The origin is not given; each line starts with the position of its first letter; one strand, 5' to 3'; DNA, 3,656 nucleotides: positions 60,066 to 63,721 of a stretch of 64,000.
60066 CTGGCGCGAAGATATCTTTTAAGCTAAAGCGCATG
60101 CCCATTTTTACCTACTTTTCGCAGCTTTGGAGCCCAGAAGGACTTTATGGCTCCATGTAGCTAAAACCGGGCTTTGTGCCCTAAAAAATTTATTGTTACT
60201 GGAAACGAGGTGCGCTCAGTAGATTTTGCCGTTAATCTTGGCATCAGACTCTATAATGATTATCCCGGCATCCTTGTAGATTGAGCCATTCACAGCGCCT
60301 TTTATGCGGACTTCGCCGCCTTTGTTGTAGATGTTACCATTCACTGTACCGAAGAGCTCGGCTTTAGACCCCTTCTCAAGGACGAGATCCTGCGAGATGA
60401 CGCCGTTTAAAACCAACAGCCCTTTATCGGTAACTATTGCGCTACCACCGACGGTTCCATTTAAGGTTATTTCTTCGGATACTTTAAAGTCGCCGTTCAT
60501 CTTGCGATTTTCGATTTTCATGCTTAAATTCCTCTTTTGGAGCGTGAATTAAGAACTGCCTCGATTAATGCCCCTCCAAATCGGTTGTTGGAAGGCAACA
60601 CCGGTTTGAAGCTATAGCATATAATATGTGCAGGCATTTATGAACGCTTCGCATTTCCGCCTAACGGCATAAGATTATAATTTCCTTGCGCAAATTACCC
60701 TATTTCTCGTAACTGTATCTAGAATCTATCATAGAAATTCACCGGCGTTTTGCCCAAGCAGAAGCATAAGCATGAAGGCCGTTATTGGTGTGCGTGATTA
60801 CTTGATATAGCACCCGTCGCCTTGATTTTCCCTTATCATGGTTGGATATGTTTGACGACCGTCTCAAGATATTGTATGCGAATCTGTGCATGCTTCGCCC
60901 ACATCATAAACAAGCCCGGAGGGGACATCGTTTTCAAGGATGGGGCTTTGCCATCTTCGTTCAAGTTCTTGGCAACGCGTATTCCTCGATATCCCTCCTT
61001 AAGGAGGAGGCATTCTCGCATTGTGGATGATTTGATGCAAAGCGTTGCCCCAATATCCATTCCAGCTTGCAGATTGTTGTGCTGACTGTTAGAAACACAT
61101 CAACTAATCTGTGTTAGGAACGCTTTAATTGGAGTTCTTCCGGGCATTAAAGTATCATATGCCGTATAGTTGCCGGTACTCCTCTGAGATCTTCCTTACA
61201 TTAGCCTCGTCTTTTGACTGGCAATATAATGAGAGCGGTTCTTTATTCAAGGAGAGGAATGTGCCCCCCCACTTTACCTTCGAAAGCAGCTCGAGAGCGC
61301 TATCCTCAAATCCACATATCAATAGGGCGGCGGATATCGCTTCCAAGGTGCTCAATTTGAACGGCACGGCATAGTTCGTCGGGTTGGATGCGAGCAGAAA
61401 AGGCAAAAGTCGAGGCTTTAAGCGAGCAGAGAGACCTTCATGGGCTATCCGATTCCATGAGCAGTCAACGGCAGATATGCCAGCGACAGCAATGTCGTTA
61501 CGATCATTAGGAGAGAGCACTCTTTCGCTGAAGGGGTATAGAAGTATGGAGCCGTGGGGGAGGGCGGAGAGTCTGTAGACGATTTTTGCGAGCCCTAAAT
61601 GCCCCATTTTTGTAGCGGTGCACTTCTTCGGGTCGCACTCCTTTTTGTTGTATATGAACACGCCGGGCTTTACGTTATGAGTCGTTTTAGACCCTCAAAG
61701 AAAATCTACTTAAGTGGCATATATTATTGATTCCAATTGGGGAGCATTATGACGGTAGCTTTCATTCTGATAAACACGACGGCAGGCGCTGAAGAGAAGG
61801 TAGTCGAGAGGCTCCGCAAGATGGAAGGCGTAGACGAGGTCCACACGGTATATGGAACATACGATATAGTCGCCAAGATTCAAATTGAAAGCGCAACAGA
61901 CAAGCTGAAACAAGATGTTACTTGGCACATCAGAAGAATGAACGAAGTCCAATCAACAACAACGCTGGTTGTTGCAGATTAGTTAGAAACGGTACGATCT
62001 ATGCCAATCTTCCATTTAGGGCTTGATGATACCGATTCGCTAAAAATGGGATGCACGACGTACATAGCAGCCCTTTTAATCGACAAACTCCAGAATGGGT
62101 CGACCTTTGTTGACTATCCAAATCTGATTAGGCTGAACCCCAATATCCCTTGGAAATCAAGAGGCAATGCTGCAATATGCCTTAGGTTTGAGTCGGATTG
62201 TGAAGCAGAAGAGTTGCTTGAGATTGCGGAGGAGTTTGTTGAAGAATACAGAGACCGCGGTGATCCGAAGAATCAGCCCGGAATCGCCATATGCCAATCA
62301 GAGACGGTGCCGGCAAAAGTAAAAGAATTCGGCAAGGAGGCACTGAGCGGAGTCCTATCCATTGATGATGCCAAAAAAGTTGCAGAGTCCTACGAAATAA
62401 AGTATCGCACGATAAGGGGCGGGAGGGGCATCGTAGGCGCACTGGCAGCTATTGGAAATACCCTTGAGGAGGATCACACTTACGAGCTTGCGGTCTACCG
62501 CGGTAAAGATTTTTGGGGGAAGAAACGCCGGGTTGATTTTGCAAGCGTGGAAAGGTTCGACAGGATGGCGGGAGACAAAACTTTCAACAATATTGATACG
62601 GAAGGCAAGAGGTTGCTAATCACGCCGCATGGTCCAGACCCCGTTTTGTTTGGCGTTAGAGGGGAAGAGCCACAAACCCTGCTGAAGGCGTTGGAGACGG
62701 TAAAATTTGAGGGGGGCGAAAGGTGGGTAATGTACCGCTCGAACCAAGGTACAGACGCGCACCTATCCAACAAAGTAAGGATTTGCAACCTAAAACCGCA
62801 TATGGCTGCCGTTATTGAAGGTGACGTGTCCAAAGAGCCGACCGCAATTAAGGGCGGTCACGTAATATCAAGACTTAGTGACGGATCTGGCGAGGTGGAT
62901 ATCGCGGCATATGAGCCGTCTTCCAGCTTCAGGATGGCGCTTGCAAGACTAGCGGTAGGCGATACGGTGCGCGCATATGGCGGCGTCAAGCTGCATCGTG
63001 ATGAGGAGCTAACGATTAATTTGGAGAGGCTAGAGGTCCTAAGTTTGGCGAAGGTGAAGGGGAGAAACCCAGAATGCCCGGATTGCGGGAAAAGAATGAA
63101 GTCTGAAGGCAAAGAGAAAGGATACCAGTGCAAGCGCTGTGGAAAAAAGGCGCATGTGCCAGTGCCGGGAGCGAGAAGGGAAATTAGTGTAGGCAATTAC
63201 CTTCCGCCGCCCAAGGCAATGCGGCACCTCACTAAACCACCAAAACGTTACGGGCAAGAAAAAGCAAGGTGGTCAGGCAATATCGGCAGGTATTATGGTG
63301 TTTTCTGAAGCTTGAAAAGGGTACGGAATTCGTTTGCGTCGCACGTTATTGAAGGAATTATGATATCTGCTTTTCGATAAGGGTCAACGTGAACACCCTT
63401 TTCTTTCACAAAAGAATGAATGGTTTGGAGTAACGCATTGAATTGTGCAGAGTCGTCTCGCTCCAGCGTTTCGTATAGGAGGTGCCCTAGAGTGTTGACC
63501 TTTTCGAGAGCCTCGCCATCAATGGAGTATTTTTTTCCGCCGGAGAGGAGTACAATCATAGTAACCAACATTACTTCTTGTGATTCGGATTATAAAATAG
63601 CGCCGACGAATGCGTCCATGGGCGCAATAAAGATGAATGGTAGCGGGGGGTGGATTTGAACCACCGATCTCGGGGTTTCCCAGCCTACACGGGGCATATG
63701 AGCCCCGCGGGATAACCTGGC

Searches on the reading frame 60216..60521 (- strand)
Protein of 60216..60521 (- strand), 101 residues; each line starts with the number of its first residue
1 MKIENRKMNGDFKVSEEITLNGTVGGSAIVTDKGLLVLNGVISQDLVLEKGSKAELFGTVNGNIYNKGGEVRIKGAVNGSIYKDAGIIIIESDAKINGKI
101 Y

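Call 50: search_protein_families(library=pfam, proteins=[window:60216-60521:-], max_evalue=0.001)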
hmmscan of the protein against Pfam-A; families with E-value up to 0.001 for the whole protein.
window:60216-60521:- (101 aa): 1 family
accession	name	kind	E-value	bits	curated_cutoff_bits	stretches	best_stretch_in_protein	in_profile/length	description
PF04519.19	Bactofilin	-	2.5e-06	28.1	27.9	1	59-100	8-47/98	Polymer-forming cytoskeletal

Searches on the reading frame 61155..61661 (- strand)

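Call 50: search_protein_families(library=pfam, proteins=[window:61155-61661:-], max_evalue=0.001)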
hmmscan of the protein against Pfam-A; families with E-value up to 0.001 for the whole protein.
window:61155-61661:- (168 aa): 2 families
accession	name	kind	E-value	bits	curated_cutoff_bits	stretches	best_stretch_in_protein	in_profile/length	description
PF04034.18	Ribo_biogen_C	-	2.4e-40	137.7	29.9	1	39-162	1-126/127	Ribosome biogenesis protein, C-terminal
PF04068.21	Fer4_RLI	-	5.3e-07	29.7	23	1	2-28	4-30/35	Possible Fer4-like domain in RNase L inhibitor, RLI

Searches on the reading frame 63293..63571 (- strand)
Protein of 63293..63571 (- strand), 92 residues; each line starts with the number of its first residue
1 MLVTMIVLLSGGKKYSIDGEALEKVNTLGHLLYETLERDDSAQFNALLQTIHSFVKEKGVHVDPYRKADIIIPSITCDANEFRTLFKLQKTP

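Call 50: search_protein_families(library=pfam, proteins=[window:63293-63571:-], max_evalue=0.001)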
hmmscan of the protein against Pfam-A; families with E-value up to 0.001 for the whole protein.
window:63293-63571:- (92 aa): 1 family
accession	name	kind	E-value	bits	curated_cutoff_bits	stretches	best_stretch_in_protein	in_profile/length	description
PF22743.2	PspAA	-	1.2e-11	45.1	27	1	5-87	1-85/92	PspA-Associated protein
